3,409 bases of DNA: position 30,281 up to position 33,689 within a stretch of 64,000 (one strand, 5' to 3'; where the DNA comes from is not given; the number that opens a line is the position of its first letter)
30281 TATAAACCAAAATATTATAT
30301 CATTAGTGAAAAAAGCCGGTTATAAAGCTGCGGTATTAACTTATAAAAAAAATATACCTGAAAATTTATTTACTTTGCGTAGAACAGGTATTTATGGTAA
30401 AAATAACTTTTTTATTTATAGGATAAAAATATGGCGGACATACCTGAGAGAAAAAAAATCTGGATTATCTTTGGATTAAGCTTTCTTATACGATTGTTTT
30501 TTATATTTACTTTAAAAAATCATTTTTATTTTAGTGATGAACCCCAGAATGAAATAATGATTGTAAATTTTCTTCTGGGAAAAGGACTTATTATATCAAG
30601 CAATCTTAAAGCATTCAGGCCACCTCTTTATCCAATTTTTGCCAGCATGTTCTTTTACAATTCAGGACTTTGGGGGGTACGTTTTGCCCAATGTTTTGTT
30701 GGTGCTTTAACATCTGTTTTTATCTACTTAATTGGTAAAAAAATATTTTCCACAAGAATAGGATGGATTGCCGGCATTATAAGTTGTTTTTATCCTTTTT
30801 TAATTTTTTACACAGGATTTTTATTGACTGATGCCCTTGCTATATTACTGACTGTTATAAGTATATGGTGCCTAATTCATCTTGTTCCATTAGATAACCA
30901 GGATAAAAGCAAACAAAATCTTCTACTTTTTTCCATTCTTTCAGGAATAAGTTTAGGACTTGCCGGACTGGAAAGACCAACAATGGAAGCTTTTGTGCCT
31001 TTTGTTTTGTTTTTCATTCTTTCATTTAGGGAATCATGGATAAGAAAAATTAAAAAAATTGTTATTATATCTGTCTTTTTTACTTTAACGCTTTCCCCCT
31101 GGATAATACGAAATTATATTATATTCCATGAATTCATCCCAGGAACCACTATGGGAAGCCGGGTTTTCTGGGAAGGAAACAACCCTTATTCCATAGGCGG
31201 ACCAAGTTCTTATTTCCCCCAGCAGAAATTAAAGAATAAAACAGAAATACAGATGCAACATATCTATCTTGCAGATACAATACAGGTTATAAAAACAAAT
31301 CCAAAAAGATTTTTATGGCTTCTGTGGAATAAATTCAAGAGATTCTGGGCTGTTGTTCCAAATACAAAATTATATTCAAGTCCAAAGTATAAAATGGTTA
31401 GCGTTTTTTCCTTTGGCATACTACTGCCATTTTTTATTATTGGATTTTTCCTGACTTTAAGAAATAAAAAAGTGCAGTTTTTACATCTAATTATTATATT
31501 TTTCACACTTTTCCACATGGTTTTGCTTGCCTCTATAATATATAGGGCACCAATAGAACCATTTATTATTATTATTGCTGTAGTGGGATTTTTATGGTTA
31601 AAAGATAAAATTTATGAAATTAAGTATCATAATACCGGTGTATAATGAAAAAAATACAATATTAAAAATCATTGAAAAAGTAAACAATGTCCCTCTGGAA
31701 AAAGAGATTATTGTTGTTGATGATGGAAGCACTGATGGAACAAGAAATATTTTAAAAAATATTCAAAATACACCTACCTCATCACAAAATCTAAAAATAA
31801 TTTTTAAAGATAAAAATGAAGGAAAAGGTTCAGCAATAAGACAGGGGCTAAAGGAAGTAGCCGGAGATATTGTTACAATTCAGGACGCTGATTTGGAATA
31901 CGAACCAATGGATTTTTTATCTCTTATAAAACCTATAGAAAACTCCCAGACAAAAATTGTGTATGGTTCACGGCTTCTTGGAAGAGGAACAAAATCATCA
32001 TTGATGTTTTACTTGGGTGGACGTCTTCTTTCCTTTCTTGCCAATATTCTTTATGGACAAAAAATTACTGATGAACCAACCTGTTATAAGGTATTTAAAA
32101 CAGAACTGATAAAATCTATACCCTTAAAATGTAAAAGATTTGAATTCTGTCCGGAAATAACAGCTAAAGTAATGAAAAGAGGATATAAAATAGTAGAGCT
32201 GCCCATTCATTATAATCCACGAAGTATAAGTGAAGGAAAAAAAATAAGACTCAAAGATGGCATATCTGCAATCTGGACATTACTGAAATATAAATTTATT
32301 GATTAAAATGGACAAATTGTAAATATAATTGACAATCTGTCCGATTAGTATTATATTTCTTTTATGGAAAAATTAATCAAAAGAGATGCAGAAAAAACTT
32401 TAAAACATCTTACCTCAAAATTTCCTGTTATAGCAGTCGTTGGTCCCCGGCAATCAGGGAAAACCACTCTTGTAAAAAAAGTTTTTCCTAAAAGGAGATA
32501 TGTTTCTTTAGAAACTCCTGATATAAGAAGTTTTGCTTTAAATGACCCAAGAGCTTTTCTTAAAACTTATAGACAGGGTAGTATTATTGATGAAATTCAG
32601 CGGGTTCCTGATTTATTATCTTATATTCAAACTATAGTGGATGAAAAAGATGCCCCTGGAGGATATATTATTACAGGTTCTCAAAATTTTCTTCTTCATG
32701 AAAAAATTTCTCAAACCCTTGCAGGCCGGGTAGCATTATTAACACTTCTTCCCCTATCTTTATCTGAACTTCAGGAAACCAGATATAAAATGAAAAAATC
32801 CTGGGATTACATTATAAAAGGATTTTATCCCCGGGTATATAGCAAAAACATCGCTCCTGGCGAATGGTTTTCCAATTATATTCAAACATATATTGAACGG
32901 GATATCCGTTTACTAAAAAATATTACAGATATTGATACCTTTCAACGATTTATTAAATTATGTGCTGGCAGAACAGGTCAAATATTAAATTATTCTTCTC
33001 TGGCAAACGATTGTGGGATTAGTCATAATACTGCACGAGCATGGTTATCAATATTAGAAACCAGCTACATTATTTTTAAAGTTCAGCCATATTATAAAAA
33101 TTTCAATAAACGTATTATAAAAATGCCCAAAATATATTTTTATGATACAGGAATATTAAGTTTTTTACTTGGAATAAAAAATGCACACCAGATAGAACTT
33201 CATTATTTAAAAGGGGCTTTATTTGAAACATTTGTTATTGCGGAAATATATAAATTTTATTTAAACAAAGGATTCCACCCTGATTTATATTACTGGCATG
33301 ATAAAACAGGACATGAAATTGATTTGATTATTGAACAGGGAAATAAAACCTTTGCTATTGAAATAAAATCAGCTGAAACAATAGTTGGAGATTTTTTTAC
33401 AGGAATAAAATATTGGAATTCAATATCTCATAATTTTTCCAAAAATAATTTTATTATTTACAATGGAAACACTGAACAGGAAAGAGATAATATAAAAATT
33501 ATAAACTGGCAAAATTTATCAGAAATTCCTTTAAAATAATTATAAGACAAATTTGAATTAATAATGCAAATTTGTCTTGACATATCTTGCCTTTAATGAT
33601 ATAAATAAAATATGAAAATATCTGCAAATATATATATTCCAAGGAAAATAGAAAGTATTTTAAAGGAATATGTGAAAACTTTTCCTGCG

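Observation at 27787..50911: Five ArnT/PMT-like GT-C membrane glycosyltransferases matched by five short Dpm1/ArnC-like GT2 enzymes in one co-directional array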

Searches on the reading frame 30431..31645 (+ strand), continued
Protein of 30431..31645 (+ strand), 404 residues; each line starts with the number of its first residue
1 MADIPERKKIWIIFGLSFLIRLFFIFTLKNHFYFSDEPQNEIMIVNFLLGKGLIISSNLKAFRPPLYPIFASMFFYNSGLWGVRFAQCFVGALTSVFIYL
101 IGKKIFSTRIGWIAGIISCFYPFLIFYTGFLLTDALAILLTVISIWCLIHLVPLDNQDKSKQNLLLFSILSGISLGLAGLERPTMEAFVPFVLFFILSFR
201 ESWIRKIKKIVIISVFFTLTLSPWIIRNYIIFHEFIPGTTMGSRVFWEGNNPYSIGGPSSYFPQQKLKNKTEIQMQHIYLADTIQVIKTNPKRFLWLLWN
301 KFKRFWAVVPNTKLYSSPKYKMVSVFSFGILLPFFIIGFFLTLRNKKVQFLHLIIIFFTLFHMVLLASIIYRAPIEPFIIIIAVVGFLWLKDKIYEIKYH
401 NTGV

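Call 42: find_related_loci(query=A2, collection=genome_contigs, flank=10000)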
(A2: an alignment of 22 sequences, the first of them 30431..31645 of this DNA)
Query A2 (404 aa) in genome_contigs; peptide patterns used: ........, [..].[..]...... (x = any residue, [..] = any of these).
50 stretches matched a pattern; 43 encode a relative of the query (tblastn E <= 1e-3); 42 distinct loci.
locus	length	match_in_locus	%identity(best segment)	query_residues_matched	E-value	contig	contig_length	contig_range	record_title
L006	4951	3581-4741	53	1-397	3e-133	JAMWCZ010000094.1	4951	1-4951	MAG: Candidatus Omnitrophota bacterium isolate QZM4_2.bins.330.Tibet NODE_68909_length_4951_cov_1.801824, whole genome s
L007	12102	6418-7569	55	1-394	2e-131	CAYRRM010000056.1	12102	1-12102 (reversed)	MAG TPA_asm: uncultured Lentisphaera sp. isolate binchicken_co14_242 genome assembly, contig: NODE_6297_length_12102_cov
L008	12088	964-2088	53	6-390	2e-124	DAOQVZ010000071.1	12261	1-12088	MAG TPA_asm: bacterium isolate AMR_MDS_1075 NODE_5855_length_12261_cov_4.826069, whole genome shotgun sequence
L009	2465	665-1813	52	1-393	2e-130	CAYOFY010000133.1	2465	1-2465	MAG TPA_asm: uncultured bacterium isolate SRP098346_co1_300 genome assembly, contig: NODE_76203_length_2465_cov_20.27302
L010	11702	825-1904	54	25-394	2e-123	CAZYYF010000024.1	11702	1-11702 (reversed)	MAG TPA_asm: uncultured bacterium isolate binchicken_co265_286 genome assembly, contig: NODE_8391_length_11702_cov_5.227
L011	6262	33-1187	53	1-392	4e-123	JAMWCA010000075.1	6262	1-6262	MAG: Candidatus Omnitrophota bacterium isolate DG02_2.bins.52.Tibet NODE_7529_length_6262_cov_6.105623, whole genome sho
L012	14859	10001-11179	51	1-403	2e-121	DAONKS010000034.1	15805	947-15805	MAG TPA_asm: bacterium isolate AMR_MDS_3707 NODE_3118_length_15805_cov_6.341143, whole genome shotgun sequence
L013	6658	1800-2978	51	1-403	1e-121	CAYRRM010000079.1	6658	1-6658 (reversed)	MAG TPA_asm: uncultured Lentisphaera sp. isolate binchicken_co14_242 genome assembly, contig: NODE_12544_length_6658_cov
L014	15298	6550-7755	51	6-404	2e-121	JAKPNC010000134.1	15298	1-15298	MAG: bacterium isolate JPAS_metabat.71 k141_881943, whole genome shotgun sequence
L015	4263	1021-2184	50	1-398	1e-122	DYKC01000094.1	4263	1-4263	MAG TPA_asm: Vermiphilus sp. isolate SulCav_AS07-7_3_42_20 SulCav_AS07_7_17915_length_4263_cov_12_692490, whole genome s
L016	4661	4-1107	50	24-401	1e-121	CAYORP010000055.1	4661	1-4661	MAG TPA_asm: uncultured bacterium isolate SRP067234_co1_253 genome assembly, contig: k99_596655, whole genome shotgun se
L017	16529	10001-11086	53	21-390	1e-117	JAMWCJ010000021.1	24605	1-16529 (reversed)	MAG: Candidatus Omnitrophota bacterium isolate QZM4.bins.109.Tibet NODE_2216_length_24605_cov_5.516791, whole genome sho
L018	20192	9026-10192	50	1-397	1e-116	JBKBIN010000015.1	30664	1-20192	MAG: Candidatus Ratteibacteria bacterium isolate 21I_069.bin.64 NODE_15_length_30664_cov_11.034721, whole genome shotgun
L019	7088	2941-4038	53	7-384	6e-116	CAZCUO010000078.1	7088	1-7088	MAG TPA_asm: uncultured bacterium isolate binchicken_co25_128 genome assembly, contig: k141_18539, whole genome shotgun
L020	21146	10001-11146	51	1-390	2e-115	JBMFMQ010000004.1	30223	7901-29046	MAG: Candidatus Ratteibacteria bacterium isolate KM4337-25 NODE_4_length_30223_cov_3.986930, whole genome shotgun sequen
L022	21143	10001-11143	48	8-395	1e-112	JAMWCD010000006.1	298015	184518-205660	MAG: Candidatus Omnitrophota bacterium isolate DRTY-6.bins.152.201705 NODE_98_length_298015_cov_11.9097, whole genome sh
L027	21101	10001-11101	47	21-394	6e-108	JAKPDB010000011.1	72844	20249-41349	MAG: bacterium isolate JPMR_maxbin.046 k141_338397, whole genome shotgun sequence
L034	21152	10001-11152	48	6-397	7e-102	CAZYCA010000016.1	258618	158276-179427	MAG TPA_asm: uncultured bacterium isolate SRP231805_co4_45 genome assembly, contig: k141_275316, whole genome shotgun se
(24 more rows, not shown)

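Call 47: search_protein_families(library=pfam, proteins=[L007:5427-5771:+, L007:4772-5401:+, L012:13052-14584:+, L020:11862-13337:+, L034:140-1612:+, L017:4243-5685:-, L027:88-1878:-, L022:2440-3210:-, L005:3301-3795:+], max_evalue=0.05)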
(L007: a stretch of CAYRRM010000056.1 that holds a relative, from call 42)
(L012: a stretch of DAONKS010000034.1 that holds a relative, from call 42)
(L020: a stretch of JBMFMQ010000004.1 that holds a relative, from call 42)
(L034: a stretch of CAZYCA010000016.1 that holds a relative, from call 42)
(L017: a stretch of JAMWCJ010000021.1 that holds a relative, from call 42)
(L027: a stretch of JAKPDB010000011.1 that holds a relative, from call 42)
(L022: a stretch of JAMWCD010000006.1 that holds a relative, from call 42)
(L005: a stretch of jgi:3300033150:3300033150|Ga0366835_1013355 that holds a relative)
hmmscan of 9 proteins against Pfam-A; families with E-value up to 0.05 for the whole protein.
L007:5427-5771:+ (114 aa): 1 family
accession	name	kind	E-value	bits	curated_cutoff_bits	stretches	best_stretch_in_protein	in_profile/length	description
PF16951.10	MaAIMP_sms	-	0.017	15.3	26.2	1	8-25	5-22/60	Putative methionine and alanine importer, small subunit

L007:4772-5401:+ (209 aa): 2 families
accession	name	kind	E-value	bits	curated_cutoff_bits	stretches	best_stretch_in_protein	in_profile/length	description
PF16264.11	SatD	-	3.3e-26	92.7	29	1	6-201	2-208/211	SatD family (SatD)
PF25497.1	COR-B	-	0.016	15.4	27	1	110-188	47-124/145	C-terminal of Roc, COR-B domain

L012:13052-14584:+ (510 aa): 0 families

L020:11862-13337:+ (491 aa): 1 family
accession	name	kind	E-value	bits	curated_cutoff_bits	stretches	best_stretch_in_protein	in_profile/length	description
PF13231.12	PMT_2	-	8.8e-06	26.4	26.1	1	58-207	4-155/160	Dolichyl-phosphate-mannose-protein mannosyltransferase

L034:140-1612:+ (490 aa): 1 family
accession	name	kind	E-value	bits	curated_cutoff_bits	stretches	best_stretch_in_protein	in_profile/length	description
PF13231.12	PMT_2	-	5e-06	27.2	26.1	1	79-229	4-155/160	Dolichyl-phosphate-mannose-protein mannosyltransferase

L017:4243-5685:- (480 aa): 1 family
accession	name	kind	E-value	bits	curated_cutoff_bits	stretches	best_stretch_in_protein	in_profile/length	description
PF13231.12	PMT_2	-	0.0014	19.2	26.1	1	71-218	4-155/160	Dolichyl-phosphate-mannose-protein mannosyltransferase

L027:88-1878:- (596 aa): 12 families
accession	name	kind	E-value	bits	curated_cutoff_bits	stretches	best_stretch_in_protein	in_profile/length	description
PF04932.20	Wzy_C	-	3.5e-17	63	31.7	1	213-346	2-149/149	O-Antigen ligase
PF13181.12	TPR_8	-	2.3e-07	30.8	25.7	0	551-576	5-30/34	Tetratricopeptide repeat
PF11846.14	Wzy_C_2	-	1.1e-06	29.2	28.5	1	379-546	11-179/191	Virulence factor membrane-bound polymerase, C-terminal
PF13431.12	TPR_17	-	6.6e-05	23.3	24.4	1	501-533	1-33/34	Tetratricopeptide repeat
PF07719.23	TPR_2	-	0.0002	21.7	27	0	514-545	2-33/34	Tetratricopeptide repeat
PF13414.12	TPR_11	-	0.0005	20.2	26.8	0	521-561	2-42/42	TPR repeat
PF13432.12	TPR_16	-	0.00058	20.7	32.7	1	496-544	14-62/65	Tetratricopeptide repeat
PF14559.12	TPR_19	-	0.0043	17.8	25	1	496-545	8-57/68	Tetratricopeptide repeat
PF13174.12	TPR_6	-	0.0052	17.8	26.3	0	518-544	5-31/33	Tetratricopeptide repeat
PF00515.34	TPR_1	-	0.013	15.7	27.8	0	496-510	18-32/34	Tetratricopeptide repeat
PF14168.11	YjzC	-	0.014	16.2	25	1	544-584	14-51/55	YjzC-like protein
PF13428.12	TPR_14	-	0.034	15.3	23.5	0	496-522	18-44/44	Tetratricopeptide repeat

L022:2440-3210:- (256 aa): 2 families
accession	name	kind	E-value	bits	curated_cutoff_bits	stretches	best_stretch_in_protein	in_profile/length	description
PF02673.24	BacA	-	1.3e-64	218.8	33.4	1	4-251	1-257/257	Bacitracin resistance protein BacA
PF00892.27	EamA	-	8.9e-05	23.2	28.2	1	86-154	7-74/135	EamA-like transporter family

L005:3301-3795:+ (164 aa): 0 families

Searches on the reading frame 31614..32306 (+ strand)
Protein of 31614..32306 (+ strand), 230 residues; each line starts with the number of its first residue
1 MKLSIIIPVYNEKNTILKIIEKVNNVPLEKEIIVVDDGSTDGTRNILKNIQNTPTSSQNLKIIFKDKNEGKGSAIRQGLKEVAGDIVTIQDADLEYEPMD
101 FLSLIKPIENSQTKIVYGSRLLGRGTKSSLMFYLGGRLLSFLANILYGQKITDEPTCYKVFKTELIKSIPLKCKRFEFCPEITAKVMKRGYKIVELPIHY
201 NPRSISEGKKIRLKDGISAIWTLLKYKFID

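Call 4: search_protein_families(library=pfam, proteins=[window:31614-32306:+], max_evalue=0.01)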
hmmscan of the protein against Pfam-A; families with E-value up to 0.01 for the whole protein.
window:31614-32306:+ (230 aa): 4 families
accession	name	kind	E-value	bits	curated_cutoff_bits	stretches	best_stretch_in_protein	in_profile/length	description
PF00535.33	Glycos_transf_2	-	4.4e-36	124.8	23.3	1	4-167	1-165/168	Glycosyl transferase family 2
PF13641.12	Glyco_tranf_2_3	-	5.5e-07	30.3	27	1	3-116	3-119/230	Glycosyltransferase like family 2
PF10111.15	Glyco_tranf_2_2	-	5.1e-06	26.6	27.3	1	4-106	1-104/276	Glycosyltransferase like family 2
PF13704.12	Glyco_tranf_2_4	-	0.0011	19.9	27.5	1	11-93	2-81/98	Glycosyl transferase family 2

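Call 9: search_protein_families(library=ncbifam, proteins=[window:31614-32306:+], max_evalue=0.001)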
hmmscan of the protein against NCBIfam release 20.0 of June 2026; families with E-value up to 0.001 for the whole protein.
window:31614-32306:+ (230 aa): 23 families
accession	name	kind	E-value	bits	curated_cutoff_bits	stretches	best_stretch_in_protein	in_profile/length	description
TIGR04182.1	glyco_TIGR04182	equivalog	3.4e-32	112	325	1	3-226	2-217/293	S-layer glycoprotein N-glycosyltransferase AglJ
NF007986.1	PRK10714.1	equivalog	5.8e-20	71.5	529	1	2-210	7-210/316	undecaprenyl-phosphate 4-deoxy-4-formamido-L-arabinose transferase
NF041391.1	DPhHxTase_Halo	equivalog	3e-18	65.6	375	1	9-204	3-187/213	dolichyl-phosphate hexose transferase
TIGR03937.1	PgaC_IcaA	equivalog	3.5e-16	59.2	422.3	1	2-101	46-145/407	poly-beta-1,6-N-acetyl-D-glucosamine synthase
NF047588.1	GlcsyltransPgfSStrep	equivalog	5.6e-16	58.6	500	1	1-169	1-167/308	glycosyltransferase PgfS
NF010496.0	PRK13915.1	equivalog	1.9e-14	53.4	262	1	2-116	32-151/307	glucosyl-3-phosphoglycerate synthase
TIGR04283.1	glyco_like_mftF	equivalog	3.1e-14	53.1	182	1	3-115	1-103/221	TIGR04283 family arsenosugar biosynthesis glycosyltransferase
NF007482.0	PRK10073.1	equivalog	1.2e-13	50.8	423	1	2-106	7-108/334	glycosyltransferase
NF041875.1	EPS_EpsD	equivalog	3.9e-13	49.5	370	1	3-103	1-98/325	exopolysaccharide biosynthesis glycosyltransferase EpsD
NF058614.1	PPMAGASynPpgS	equivalog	4.6e-13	49.1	370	1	5-217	4-213/226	polyprenyl-phospho-N-acetylgalactosaminyl synthase PpgS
NF047683.1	TeichurnBiosyTuaG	equivalog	1.6e-12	47.6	400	1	3-98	8-101/252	teichuronic acid biosynthesis protein TuaG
NF038302.1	EPS_HpsE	equivalog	6.2e-11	41.8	300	1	1-97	1-100/307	hormogonium polysaccharide biosynthesis glycosyltransferase HpsE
TIGR03965.1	mycofact_glyco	equivalog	3.6e-10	39.3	280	1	3-107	76-178/467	mycofactocin biosynthesis glycosyltransferase MftF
NF053739.1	GlytfEpsEBac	equivalog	4.6e-10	38.9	450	1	2-93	2-92/265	glycosyltransferase EpsE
TIGR03111.1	glyc2_xrt_Gpos1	hypoth_equivalog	2.4e-09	36.5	363.95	1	3-111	51-159/439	TIGR03111 family XrtG-associated glycosyltransferase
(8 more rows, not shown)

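Call 15: search_solved_structures(query=window:31614-32306:+, max_evalue=0.01)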
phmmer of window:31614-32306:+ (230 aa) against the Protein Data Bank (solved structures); distinct sequences matched with E-value up to 0.01: 31.
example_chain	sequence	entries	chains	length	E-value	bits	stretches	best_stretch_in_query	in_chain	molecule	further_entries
5mlz_A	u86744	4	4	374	1.3e-19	74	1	1-209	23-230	Dolichol monophosphate mannose synthase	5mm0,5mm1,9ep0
9hwj_A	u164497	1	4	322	9.5e-16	61.3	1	2-210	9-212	Undecaprenyl-phosphate 4-deoxy-4-formamido-L-arabinose transferase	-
9bhc_C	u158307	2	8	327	9.4e-15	58.1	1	2-209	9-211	Undecaprenyl-phosphate 4-deoxy-4-formamido-L-arabinose transferase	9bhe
8vxh_A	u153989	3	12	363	1.3e-14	57.7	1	2-209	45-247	Undecaprenyl-phosphate 4-deoxy-4-formamido-L-arabinose transferase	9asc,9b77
2z87_A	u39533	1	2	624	1e-09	41.7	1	3-98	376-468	Chondroitin synthase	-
2z86_A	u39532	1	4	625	1e-09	41.6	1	3-98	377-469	Chondroitin synthase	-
5ekp_C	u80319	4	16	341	1.4e-08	37.9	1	2-125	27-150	Uncharacterized glycosyltransferase sll0501 | Glycosyltransferase sll0501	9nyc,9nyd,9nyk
5eke_A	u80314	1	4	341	1.4e-08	37.9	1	2-125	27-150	Uncharacterized glycosyltransferase sll0501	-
9nye_A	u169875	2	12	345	1.4e-08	37.9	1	2-125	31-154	Glycosyltransferase sll0501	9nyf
6yv7_B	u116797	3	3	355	4.7e-08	36.2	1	3-102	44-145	Glycosyl transferase, family 2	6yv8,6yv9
6yv7_A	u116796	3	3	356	4.8e-08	36.2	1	3-102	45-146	Glycosyl transferase, family 2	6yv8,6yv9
9omm_A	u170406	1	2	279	1.7e-07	34.3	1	3-124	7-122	Glycosyltransferase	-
9omh_A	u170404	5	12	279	1.7e-07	34.3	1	3-124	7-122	Glycosyltransferase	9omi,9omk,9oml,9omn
9omj_A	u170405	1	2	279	1.7e-07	34.3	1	3-124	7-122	Glycosyltransferase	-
7pdo_A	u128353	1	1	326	4.8e-07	32.9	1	3-157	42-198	Glucosyl-3-phosphoglycerate synthase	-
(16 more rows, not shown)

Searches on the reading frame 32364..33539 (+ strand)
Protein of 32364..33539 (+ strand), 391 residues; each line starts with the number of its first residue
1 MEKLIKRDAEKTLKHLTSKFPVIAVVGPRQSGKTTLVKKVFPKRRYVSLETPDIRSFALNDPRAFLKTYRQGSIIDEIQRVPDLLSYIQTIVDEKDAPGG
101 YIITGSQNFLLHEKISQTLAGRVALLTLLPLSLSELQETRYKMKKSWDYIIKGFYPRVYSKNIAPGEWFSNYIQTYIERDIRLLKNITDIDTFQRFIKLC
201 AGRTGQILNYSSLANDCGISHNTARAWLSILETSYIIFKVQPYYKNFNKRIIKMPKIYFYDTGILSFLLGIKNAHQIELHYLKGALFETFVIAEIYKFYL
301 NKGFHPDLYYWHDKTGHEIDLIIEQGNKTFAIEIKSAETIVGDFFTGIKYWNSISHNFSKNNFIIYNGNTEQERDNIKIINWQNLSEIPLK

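Call 4: search_protein_families(library=pfam, proteins=[window:32364-33539:+], max_evalue=0.01)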
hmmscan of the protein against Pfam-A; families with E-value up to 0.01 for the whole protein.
window:32364-33539:+ (391 aa): 5 families
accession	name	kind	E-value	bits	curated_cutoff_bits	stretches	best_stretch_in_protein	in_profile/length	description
PF13635.12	DUF4143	-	2.4e-54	183.8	28.1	1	178-336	1-159/160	Domain of unknown function (DUF4143)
PF13173.12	AAA_14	-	9.5e-28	97.2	27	1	21-136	3-128/129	AAA domain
PF13401.12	AAA_22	-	0.0012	19.6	27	0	22-42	7-27/130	AAA domain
PF08378.17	NERD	-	0.0079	17.1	22.1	0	307-363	25-77/111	Nuclease-related domain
PF13671.12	AAA_33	-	0.008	16.9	27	0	22-56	1-35/143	AAA domain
